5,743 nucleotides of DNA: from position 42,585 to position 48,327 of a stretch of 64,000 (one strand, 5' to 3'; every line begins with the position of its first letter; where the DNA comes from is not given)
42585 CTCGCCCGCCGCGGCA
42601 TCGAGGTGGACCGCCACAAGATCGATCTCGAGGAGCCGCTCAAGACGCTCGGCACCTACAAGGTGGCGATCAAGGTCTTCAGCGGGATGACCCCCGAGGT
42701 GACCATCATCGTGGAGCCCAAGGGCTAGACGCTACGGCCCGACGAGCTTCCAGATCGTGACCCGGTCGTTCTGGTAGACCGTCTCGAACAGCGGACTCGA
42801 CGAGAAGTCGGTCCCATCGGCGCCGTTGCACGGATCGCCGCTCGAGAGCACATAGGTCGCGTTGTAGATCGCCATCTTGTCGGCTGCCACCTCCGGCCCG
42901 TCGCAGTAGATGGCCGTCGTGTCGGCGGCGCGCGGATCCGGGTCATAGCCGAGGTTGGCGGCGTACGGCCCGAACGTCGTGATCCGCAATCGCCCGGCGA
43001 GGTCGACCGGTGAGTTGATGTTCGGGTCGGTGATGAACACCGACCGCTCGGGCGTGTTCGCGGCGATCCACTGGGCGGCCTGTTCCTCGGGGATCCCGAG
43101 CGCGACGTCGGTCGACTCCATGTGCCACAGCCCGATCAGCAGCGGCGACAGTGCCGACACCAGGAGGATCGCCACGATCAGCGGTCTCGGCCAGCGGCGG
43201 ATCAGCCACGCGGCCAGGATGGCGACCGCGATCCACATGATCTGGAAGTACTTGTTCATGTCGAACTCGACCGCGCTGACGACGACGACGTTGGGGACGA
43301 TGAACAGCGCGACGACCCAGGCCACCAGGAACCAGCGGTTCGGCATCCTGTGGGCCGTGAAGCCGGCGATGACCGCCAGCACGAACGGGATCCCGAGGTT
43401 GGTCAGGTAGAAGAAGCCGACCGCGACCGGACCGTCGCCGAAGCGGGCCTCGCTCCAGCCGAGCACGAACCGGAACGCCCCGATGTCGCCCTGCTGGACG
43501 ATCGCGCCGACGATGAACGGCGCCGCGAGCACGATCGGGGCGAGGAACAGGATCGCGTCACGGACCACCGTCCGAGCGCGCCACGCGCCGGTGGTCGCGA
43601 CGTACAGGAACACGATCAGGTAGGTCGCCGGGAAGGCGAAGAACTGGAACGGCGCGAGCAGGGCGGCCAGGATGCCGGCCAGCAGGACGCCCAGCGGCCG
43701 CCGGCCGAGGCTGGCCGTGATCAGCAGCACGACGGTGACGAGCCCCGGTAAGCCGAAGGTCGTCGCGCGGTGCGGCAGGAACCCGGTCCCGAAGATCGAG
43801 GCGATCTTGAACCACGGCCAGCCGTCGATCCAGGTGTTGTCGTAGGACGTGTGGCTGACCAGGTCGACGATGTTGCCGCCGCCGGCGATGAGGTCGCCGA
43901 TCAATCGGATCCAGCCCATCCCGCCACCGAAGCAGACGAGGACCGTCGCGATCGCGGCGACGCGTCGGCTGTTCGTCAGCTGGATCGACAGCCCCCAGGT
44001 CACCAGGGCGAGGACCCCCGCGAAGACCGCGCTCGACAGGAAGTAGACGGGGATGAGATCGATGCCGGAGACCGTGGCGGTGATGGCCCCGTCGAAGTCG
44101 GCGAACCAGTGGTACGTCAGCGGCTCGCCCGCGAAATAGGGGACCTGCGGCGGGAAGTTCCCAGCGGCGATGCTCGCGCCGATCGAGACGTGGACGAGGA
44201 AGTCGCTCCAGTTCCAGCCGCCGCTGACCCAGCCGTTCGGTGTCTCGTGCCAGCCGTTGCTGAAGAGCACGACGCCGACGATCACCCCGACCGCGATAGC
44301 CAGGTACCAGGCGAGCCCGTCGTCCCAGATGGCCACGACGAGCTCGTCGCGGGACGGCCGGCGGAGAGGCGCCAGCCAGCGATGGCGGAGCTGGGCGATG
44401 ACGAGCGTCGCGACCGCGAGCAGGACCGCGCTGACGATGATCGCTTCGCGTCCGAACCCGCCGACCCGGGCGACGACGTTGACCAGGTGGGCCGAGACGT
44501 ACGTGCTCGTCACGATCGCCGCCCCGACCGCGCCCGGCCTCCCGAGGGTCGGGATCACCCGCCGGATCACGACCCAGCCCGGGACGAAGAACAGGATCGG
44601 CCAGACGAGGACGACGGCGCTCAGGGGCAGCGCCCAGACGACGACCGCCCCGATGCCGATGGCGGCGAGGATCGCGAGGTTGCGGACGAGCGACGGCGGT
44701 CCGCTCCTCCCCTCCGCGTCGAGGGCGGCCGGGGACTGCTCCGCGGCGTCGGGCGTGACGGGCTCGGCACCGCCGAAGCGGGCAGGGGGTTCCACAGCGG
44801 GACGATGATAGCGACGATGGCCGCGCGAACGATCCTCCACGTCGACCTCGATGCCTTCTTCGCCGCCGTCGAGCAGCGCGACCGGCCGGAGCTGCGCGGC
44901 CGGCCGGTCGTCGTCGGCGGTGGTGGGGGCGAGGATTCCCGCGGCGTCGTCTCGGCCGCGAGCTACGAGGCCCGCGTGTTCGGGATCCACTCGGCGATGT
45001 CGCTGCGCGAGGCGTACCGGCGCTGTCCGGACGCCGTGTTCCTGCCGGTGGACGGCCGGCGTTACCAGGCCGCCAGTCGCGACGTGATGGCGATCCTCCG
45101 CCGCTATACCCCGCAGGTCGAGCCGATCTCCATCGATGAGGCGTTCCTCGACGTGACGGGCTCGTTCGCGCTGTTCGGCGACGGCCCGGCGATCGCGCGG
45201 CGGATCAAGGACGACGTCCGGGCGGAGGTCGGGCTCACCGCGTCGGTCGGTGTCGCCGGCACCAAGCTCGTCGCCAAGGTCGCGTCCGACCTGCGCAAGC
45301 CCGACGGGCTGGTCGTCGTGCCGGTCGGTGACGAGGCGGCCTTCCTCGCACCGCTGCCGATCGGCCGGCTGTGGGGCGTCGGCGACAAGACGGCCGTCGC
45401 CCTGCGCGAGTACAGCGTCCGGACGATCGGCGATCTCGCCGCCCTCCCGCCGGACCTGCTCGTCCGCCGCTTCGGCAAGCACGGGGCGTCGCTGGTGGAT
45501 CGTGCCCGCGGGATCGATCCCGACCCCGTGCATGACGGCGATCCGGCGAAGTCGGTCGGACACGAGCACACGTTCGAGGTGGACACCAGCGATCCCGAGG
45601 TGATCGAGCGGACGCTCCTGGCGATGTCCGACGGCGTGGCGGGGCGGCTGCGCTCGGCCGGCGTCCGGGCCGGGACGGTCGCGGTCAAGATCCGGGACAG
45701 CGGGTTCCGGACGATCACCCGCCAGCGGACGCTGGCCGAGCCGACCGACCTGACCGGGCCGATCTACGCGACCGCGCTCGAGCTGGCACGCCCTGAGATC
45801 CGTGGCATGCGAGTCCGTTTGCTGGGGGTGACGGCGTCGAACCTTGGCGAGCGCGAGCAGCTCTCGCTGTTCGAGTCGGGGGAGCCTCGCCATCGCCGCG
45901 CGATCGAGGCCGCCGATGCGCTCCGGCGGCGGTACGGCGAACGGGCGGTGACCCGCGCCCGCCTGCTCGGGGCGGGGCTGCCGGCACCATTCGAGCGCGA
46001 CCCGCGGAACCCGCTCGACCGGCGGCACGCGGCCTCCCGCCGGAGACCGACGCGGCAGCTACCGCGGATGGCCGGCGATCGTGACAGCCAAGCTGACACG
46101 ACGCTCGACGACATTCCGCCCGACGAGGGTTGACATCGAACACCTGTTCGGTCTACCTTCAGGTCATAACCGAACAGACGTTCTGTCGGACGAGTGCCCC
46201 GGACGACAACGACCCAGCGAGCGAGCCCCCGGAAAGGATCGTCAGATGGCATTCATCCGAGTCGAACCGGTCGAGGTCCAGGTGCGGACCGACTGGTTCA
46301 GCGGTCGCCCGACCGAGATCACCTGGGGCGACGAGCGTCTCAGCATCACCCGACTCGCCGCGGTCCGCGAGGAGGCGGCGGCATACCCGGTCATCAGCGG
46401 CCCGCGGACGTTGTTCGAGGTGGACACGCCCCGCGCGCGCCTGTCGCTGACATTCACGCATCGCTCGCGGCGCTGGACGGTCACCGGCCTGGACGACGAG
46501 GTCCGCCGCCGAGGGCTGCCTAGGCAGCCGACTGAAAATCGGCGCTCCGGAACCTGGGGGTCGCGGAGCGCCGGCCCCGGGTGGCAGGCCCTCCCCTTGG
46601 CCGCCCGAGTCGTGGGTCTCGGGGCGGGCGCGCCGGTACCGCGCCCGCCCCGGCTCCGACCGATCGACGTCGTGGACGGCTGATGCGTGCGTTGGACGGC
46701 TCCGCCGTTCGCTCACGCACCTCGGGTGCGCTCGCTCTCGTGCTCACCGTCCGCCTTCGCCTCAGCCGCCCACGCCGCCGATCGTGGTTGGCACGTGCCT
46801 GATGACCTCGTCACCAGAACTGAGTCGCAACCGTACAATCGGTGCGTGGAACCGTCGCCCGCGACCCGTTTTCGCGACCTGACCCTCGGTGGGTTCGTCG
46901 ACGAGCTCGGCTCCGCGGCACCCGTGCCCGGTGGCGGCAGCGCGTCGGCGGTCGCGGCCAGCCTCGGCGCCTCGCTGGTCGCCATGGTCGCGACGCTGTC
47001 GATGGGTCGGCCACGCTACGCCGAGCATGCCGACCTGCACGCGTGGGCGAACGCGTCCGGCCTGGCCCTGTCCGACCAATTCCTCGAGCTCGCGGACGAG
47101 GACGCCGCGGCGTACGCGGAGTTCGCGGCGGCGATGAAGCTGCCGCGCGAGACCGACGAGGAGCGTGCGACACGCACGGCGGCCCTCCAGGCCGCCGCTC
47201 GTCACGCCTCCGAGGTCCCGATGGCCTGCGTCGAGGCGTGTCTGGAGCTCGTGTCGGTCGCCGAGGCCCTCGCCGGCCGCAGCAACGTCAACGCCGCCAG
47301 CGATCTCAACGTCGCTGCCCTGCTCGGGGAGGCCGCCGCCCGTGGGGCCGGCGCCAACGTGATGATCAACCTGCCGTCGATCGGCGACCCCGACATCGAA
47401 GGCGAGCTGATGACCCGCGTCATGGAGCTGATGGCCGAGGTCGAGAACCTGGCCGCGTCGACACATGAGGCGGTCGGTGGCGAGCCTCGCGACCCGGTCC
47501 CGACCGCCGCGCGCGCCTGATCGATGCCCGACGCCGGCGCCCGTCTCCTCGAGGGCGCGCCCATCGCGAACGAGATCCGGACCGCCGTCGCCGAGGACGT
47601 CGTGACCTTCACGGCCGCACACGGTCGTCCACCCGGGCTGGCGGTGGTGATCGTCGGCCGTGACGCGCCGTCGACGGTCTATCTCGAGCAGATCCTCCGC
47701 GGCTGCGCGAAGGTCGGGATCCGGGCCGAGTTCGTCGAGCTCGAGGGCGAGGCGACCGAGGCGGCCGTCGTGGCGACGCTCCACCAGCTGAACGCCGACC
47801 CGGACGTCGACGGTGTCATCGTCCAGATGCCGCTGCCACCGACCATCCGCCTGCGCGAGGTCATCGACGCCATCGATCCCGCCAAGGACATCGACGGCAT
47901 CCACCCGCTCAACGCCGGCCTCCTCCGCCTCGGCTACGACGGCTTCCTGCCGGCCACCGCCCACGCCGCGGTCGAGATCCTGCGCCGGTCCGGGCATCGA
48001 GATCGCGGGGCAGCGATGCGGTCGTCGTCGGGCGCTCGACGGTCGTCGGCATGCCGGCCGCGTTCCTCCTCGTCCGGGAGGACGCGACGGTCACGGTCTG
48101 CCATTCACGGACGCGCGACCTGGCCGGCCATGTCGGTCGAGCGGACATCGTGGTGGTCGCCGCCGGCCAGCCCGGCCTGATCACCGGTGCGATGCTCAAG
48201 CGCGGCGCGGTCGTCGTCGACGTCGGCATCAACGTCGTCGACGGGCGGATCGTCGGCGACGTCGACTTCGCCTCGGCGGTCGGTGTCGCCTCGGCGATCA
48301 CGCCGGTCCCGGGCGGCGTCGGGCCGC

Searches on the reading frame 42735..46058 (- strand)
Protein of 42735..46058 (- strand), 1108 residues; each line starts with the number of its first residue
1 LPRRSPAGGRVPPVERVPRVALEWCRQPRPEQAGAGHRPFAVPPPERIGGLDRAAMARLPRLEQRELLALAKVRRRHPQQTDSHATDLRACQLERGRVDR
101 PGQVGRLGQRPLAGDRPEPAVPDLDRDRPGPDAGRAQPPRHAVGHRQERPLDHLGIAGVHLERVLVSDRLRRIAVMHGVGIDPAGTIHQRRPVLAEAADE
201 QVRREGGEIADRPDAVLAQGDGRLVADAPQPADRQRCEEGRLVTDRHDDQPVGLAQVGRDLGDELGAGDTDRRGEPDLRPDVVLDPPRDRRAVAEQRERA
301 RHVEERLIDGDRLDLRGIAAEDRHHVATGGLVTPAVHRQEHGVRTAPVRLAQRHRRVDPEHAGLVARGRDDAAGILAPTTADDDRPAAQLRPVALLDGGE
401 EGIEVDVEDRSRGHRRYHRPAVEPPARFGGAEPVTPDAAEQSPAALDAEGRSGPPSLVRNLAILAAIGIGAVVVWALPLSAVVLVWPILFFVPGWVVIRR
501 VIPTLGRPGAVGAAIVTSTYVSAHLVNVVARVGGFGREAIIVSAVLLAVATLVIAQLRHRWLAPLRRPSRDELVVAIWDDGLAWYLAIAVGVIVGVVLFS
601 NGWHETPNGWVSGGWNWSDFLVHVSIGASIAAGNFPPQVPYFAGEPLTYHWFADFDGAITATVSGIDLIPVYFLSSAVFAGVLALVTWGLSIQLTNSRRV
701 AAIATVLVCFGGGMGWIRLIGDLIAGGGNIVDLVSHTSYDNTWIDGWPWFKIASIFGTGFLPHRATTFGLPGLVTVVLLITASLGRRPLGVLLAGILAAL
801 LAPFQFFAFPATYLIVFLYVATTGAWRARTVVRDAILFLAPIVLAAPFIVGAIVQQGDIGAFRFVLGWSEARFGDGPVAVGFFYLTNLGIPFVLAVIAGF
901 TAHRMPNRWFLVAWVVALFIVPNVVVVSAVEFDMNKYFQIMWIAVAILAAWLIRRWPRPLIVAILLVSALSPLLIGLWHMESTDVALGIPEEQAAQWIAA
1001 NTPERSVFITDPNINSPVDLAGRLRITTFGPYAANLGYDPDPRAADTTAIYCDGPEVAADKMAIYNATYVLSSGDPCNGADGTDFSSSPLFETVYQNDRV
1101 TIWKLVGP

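Call 59: search_protein_families(library=pfam, max_evalue=0.0001, proteins=[window:42735-46058:-])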
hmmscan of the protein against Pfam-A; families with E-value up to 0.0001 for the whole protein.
window:42735-46058:- (1108 aa): 1 family
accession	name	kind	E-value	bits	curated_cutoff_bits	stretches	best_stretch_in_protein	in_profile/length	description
PF10060.15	DUF2298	-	3.3e-07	30.1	27.8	1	540-715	22-185/488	Uncharacterized membrane protein (DUF2298)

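Call 82: search_protein_families(library=ncbifam, max_evalue=0.001, proteins=[window:42735-46058:-])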
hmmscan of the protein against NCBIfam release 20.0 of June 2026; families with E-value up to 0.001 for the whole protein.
window:42735-46058:- (1108 aa): 1 family
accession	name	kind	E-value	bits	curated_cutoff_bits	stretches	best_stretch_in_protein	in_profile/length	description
TIGR03662.1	Chlor_Arch_YYY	subfamily_domain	3.6e-06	25.9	300.25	1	484-727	9-229/727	chlor_Arch_YYY domain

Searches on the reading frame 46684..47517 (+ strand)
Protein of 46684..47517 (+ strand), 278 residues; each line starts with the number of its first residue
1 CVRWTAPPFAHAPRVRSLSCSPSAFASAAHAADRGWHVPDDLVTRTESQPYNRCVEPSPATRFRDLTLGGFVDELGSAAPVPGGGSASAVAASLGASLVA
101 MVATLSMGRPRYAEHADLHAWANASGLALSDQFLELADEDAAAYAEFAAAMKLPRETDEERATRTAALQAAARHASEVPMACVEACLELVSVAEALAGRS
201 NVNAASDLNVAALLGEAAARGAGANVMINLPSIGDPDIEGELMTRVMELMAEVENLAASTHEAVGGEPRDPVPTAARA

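Call 59: search_protein_families(library=pfam, max_evalue=0.0001, proteins=[window:46684-47517:+])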
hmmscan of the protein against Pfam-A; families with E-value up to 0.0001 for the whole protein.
window:46684-47517:+ (278 aa): 1 family
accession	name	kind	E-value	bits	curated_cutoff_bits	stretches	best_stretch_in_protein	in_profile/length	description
PF04961.17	FTCD_C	-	2.6e-54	184.1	24.5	1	68-246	2-180/182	Formiminotransferase-cyclodeaminase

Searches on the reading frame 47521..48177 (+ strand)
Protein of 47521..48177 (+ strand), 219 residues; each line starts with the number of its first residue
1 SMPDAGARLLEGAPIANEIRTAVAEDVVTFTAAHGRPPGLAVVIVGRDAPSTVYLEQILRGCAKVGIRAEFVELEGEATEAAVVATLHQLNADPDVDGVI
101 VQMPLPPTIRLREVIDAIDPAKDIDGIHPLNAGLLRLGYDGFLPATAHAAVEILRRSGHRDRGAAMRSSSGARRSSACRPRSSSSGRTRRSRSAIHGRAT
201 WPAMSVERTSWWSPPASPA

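Call 59: search_protein_families(library=pfam, max_evalue=0.0001, proteins=[window:47521-48177:+])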
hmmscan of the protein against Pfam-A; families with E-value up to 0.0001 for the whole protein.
window:47521-48177:+ (219 aa): 1 family
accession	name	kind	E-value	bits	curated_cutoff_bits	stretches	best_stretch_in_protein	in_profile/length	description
PF00763.28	THF_DHG_CYH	-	4.1e-32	111.3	32.8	1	10-125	1-115/115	Tetrahydrofolate dehydrogenase/cyclohydrolase, catalytic domain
